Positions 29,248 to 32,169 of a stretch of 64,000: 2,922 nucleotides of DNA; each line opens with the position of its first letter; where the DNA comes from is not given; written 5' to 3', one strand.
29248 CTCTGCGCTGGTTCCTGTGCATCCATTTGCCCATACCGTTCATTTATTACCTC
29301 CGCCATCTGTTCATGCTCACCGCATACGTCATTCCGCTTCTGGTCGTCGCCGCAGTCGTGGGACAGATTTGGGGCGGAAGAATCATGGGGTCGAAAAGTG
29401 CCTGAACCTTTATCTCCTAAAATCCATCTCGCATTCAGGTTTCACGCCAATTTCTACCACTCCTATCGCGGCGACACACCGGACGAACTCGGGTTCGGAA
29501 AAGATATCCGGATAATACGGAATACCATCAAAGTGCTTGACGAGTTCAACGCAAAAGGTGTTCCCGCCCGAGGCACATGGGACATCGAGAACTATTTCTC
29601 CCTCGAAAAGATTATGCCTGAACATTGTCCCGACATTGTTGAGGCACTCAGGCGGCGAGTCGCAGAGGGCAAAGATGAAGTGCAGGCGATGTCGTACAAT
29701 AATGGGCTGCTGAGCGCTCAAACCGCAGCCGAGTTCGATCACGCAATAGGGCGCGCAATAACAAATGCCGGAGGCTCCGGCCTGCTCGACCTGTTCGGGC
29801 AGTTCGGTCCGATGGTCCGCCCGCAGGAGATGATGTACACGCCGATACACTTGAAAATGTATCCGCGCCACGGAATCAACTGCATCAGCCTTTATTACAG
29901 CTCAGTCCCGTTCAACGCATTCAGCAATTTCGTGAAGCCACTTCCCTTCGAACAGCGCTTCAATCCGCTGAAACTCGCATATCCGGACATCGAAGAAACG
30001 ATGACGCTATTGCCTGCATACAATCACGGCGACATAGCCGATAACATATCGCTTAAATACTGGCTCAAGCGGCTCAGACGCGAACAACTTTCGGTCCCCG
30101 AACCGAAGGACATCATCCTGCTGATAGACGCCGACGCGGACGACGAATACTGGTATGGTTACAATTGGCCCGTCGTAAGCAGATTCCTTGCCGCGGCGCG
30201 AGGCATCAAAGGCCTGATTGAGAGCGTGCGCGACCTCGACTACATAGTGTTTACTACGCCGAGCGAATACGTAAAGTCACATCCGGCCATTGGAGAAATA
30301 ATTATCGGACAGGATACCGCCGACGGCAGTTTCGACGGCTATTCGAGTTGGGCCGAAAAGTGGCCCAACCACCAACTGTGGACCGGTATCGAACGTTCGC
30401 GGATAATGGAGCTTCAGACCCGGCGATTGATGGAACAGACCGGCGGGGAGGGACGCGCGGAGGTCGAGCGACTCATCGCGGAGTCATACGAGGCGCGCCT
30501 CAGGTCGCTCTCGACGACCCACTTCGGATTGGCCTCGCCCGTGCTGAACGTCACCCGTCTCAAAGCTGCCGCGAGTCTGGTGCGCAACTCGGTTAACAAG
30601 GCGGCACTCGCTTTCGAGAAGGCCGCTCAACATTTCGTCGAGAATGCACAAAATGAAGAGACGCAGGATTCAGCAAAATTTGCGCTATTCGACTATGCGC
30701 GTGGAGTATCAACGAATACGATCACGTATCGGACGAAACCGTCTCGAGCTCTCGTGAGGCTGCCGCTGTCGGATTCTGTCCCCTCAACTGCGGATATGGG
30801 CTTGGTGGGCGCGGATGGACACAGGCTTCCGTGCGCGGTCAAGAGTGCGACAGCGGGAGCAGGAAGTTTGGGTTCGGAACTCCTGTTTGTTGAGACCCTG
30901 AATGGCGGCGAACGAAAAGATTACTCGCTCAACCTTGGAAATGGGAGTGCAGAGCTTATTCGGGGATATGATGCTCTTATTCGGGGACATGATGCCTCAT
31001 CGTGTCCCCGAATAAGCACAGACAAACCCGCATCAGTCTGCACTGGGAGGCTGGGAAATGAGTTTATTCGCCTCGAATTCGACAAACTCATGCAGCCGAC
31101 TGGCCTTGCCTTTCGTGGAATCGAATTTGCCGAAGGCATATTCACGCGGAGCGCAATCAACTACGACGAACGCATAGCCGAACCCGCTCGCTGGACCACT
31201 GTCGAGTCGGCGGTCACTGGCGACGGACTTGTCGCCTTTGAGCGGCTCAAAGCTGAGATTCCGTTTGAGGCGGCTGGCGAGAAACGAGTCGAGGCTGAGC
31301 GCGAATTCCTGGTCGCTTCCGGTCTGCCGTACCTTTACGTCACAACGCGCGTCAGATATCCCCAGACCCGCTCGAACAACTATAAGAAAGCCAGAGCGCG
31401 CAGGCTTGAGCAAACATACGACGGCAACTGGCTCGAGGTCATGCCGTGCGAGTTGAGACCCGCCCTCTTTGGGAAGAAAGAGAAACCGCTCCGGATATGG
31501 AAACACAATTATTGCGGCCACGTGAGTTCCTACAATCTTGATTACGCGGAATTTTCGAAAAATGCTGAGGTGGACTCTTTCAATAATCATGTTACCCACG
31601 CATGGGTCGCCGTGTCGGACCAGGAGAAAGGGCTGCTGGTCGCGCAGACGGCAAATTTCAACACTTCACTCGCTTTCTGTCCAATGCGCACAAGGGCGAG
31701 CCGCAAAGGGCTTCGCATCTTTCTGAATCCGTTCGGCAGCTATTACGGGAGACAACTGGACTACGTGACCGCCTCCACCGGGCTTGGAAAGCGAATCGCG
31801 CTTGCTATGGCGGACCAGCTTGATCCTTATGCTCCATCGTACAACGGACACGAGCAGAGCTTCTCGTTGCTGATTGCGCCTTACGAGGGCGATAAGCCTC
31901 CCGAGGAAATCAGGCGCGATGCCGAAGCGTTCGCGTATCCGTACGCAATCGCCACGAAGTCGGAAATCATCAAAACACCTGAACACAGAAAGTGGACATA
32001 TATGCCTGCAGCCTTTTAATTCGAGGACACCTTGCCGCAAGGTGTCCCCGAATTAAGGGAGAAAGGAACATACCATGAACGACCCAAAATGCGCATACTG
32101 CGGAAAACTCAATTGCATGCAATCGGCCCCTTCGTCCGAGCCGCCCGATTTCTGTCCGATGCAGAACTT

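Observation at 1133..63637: Family of exact 7-nt-period tandem arrays placed immediately upstream of ribosome-binding sites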

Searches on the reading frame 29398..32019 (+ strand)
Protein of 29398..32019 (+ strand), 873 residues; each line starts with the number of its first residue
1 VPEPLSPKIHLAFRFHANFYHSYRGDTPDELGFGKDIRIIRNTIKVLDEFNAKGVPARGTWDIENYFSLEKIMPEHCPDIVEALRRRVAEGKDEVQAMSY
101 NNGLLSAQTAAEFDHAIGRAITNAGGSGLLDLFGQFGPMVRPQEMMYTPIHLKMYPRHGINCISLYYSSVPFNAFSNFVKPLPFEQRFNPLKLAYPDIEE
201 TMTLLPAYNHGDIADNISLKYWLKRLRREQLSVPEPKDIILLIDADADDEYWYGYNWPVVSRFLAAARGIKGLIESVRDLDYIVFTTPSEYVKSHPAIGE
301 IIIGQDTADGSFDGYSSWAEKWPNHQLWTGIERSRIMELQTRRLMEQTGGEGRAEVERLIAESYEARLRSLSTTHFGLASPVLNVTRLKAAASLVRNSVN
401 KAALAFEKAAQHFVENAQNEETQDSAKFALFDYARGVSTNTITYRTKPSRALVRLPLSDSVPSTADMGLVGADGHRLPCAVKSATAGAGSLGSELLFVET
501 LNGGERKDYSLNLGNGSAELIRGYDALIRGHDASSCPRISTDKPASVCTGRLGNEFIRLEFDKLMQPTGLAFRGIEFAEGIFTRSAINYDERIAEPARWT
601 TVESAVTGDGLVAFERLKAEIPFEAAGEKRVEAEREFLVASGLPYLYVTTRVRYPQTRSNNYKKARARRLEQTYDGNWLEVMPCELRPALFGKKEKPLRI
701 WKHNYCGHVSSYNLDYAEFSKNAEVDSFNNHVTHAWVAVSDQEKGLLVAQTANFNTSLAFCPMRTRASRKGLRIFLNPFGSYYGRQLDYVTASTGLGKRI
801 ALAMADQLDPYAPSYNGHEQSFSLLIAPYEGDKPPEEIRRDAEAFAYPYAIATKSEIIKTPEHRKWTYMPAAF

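Call 23: search_protein_families(library=pfam, proteins=[window:29398-32019:+])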
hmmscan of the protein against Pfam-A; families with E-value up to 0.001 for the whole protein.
window:29398-32019:+ (873 aa): 0 families

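Call 60: find_related_loci(query=window:29398-32019:+, collection=metagenome_contigs, flank=10000)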
Query window:29398-32019:+ (873 aa) in metagenome_contigs; peptide patterns used: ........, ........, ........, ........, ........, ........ (x = any residue, [..] = any of these).
33 stretches matched a pattern; 11 encode a relative of the query (tblastn E <= 1e-3); 11 distinct loci.
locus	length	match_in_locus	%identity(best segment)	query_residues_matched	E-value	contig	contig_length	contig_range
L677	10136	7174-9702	65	7-868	0e+0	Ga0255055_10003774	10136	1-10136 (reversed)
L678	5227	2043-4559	64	8-868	0e+0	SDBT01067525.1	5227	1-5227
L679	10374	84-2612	64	6-867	0e+0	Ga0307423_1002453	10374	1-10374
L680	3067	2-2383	64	54-868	0e+0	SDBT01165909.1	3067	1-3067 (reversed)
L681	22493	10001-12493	50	7-868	0e+0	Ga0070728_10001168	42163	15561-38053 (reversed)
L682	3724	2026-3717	63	7-589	0e+0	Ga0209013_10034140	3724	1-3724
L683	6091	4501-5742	73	7-419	0e+0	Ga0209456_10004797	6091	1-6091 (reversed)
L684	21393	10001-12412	38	8-866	0e+0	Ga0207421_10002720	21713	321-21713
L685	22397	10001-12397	37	8-856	3e-180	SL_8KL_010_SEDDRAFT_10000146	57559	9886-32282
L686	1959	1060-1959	78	7-306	4e-166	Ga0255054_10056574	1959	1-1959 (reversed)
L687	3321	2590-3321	80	7-250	1e-123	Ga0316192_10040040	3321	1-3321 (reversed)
